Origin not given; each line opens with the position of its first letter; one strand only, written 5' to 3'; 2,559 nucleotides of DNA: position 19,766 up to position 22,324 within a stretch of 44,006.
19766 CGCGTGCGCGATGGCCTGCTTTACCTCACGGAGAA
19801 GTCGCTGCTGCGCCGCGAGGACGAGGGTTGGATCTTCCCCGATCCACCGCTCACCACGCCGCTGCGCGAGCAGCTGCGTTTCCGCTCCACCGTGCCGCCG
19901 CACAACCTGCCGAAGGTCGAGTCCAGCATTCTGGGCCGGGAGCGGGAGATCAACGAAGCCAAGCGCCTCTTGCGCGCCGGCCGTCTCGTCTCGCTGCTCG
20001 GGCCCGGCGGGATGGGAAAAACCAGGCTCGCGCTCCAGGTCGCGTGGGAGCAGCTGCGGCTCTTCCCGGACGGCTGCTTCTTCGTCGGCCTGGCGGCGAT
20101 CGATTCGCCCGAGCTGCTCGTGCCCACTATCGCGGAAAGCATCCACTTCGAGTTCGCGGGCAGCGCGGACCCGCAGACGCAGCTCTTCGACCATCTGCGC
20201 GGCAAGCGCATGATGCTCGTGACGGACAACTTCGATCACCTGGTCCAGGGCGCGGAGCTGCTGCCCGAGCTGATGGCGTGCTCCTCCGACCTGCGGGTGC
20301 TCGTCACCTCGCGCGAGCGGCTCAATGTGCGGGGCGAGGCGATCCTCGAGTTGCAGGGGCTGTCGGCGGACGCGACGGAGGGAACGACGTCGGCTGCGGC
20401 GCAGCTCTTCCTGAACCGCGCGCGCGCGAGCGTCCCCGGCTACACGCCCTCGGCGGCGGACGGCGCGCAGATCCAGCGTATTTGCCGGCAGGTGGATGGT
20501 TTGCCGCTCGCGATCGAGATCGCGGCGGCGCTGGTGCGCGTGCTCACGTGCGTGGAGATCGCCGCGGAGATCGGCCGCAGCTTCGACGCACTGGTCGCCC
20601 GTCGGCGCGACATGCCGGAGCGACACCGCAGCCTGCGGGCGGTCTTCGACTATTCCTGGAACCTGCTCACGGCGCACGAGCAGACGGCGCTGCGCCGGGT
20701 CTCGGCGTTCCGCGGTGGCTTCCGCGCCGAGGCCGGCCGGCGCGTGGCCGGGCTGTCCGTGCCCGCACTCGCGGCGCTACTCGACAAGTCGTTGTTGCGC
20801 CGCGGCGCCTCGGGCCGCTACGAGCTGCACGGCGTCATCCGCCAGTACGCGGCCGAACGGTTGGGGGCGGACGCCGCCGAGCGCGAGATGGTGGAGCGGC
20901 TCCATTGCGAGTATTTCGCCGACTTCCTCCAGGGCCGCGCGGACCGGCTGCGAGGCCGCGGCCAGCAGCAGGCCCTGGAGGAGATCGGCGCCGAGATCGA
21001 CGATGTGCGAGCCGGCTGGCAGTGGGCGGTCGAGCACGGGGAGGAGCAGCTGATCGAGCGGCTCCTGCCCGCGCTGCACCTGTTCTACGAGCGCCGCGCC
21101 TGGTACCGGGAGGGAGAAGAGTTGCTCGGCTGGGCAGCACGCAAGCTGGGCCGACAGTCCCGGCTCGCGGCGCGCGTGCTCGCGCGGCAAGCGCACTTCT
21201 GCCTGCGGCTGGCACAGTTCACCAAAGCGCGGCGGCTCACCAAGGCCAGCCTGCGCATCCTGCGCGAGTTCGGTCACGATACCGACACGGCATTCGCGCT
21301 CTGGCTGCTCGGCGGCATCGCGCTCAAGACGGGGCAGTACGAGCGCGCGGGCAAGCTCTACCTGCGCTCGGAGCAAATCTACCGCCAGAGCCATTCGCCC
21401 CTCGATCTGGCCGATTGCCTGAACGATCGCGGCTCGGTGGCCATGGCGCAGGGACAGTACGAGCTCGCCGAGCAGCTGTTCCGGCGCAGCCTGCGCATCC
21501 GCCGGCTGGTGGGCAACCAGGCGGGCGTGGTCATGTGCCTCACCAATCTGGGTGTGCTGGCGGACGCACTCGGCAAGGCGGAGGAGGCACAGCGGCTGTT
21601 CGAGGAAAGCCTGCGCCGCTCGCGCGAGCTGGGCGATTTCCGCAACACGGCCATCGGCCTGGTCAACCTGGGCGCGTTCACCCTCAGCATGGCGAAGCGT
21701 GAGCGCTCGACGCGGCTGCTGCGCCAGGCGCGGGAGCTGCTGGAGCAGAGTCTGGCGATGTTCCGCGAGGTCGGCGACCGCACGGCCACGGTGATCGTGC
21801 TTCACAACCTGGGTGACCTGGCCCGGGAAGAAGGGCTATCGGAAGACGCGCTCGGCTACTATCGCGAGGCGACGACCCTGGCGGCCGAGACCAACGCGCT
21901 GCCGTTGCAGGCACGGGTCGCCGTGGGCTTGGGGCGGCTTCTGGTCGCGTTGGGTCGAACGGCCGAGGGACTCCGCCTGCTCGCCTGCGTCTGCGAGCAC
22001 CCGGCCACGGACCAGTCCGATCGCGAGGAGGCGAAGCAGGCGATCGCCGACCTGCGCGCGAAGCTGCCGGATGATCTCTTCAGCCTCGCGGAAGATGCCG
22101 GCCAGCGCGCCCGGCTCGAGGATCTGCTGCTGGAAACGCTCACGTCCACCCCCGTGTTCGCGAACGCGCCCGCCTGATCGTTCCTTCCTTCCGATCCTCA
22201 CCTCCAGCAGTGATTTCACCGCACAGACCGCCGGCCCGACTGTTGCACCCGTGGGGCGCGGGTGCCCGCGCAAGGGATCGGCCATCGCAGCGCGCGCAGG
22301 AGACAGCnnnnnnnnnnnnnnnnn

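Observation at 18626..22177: Diguanylate cyclase effector fused to a STAND/NLR-like NTPase-TPR scaffold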

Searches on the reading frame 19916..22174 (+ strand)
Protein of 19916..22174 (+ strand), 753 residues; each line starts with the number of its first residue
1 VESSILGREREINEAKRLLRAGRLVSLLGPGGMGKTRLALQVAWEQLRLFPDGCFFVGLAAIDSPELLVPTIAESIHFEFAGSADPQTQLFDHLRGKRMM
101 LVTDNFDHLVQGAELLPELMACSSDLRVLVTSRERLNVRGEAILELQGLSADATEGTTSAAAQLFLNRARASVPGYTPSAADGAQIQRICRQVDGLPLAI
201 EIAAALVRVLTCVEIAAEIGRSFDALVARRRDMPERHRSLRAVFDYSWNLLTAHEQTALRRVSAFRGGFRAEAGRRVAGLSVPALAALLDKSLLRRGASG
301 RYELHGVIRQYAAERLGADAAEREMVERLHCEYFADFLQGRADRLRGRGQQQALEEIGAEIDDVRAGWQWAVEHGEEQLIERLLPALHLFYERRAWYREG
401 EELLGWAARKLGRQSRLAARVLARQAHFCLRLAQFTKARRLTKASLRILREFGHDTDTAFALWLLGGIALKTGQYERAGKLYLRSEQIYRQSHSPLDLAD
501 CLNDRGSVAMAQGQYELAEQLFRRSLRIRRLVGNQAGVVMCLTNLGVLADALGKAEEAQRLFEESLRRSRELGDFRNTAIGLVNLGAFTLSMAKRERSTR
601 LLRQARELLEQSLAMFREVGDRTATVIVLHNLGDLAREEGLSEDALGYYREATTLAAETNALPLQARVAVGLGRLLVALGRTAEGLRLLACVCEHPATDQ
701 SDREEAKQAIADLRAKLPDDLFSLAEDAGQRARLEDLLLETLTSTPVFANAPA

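Call 48: search_solved_structures(query=window:19916-22174:+, max_evalue=0.001, show_alignments=1)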
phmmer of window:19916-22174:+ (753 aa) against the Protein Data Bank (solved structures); distinct sequences matched with E-value up to 0.001: 29.
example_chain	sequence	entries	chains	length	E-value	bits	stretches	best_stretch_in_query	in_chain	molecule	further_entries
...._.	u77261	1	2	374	5.9e-10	41.3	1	432-579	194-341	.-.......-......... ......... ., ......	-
5a7d_B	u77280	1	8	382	1.8e-09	39.7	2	496-636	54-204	PINS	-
4wng_A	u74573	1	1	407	3.5e-09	38.7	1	432-591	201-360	G-protein-signaling modulator 2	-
3sf4_A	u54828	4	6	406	3.6e-09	38.7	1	432-591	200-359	G-protein-signaling modulator 2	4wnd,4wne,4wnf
6hc2_A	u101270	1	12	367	4.5e-09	38.4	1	432-585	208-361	G-protein-signaling modulator 2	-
7ai4_A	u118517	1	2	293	1.1e-08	37.1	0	462-573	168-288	Isoform C of Kinesin light chain 1,Isoform C of Kinesin light chain 1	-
3ro2_A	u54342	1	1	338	2e-08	36.2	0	433-574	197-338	G-protein-signaling modulator 2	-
4g2v_A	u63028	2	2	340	2.3e-08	36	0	433-574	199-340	G-protein-signaling modulator 2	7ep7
4a1s_A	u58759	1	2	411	1.4e-07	33.4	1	498-636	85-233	PARTNER OF INSCUTEABLE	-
6fuz_A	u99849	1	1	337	1.7e-07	33.1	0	473-569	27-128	Kinesin light chain 1,Kinesin light chain 1,C-Jun-amino-terminal kinase-interacting protei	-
6fv0_A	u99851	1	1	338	1.7e-07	33.1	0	473-569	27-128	Kinesin light chain 1,Torsin-1A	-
6swu_A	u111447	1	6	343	1.9e-07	33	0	473-569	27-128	Kinesin light chain 1,Kinesin light chain 1,TPR domain of kinesin light chain 1 in complex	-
9y6s_6s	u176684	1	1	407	3.5e-07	32.1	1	463-675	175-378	Anaphase-promoting complex subunit 5 domain-containing protein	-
3nf1_A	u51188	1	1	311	3.7e-07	32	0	473-573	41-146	Kinesin light chain 1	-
6ejn_A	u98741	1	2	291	4e-07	31.9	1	473-658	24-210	Kinesin light chain 2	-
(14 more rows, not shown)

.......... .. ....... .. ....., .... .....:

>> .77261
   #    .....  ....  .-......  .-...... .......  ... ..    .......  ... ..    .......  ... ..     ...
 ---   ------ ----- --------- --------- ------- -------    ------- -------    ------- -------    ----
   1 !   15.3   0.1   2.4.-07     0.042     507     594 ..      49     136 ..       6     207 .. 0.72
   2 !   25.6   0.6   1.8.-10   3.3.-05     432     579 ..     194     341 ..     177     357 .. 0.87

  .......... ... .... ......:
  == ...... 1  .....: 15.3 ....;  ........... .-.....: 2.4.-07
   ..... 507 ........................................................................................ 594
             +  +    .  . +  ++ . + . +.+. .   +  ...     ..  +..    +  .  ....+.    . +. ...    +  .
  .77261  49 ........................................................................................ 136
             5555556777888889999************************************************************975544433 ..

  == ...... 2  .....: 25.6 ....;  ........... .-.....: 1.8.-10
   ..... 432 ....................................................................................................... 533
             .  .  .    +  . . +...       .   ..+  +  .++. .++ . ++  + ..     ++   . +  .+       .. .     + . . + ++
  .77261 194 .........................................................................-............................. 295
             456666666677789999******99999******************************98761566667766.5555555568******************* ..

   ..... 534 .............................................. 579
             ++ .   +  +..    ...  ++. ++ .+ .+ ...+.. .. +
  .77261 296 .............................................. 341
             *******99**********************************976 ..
